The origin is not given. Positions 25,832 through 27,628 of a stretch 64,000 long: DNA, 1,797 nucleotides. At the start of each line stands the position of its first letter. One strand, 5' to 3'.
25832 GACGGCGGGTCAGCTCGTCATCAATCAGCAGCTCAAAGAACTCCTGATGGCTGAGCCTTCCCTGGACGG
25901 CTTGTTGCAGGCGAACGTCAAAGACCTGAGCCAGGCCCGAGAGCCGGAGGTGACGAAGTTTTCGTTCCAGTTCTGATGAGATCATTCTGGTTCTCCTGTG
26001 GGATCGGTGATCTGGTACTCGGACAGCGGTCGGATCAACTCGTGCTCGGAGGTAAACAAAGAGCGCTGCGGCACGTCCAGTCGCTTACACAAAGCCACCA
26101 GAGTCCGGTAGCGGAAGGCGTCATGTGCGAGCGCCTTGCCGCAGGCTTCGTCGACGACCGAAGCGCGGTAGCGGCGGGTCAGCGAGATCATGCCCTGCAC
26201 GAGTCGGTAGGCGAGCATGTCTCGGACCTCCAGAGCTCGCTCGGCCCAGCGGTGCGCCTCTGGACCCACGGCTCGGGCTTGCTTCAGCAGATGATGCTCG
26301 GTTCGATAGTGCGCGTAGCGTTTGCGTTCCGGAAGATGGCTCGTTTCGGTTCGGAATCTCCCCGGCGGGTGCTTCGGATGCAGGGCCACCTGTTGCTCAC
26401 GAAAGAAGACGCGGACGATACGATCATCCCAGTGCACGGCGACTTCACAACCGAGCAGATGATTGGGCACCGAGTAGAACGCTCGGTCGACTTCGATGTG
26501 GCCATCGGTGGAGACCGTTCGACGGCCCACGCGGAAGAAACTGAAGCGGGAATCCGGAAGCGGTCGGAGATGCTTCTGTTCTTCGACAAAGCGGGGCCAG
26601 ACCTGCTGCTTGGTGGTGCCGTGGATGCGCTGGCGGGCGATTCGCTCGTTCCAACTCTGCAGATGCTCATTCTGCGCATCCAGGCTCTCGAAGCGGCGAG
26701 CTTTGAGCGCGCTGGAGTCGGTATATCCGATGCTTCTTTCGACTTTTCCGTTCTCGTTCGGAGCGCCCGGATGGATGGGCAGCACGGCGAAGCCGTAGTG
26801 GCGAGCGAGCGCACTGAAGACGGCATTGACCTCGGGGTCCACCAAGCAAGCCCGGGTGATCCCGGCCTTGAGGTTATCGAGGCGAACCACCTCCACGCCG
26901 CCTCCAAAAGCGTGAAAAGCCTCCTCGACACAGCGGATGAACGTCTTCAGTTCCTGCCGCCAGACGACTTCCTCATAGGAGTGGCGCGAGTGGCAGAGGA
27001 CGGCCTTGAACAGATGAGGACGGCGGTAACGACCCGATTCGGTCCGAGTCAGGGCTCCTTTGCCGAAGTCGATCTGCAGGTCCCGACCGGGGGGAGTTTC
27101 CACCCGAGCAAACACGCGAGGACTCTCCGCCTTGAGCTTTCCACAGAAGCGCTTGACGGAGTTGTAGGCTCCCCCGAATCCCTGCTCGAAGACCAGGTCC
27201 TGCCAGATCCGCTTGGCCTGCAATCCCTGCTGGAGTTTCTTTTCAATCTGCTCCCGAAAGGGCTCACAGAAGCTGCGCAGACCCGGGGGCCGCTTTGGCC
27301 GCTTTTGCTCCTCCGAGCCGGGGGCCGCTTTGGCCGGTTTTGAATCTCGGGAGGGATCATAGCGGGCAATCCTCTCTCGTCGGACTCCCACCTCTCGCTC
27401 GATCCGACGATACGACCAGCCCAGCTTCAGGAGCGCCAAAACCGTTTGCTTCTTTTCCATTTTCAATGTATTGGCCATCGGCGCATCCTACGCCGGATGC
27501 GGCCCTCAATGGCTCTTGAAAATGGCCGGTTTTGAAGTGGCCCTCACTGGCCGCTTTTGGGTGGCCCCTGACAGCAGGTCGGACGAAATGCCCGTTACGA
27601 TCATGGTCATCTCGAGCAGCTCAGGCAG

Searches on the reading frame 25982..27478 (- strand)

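Call 38: search_protein_families(library=pfam, proteins=[window:25982-27478:-], max_evalue=0.001)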
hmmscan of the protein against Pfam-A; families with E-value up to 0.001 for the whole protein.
window:25982-27478:- (498 aa): 3 families
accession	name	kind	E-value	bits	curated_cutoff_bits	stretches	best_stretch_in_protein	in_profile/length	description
PF22483.2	Mu-transpos_C_2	-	1.9e-12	47.1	27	1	307-369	1-63/73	Mu transposase, C-terminal domain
PF00665.32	rve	-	4.3e-07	30.6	32.6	1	130-240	4-102/102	Integrase core domain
PF13683.12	rve_3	-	8e-07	29.2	26.5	1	234-288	7-61/67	Integrase core domain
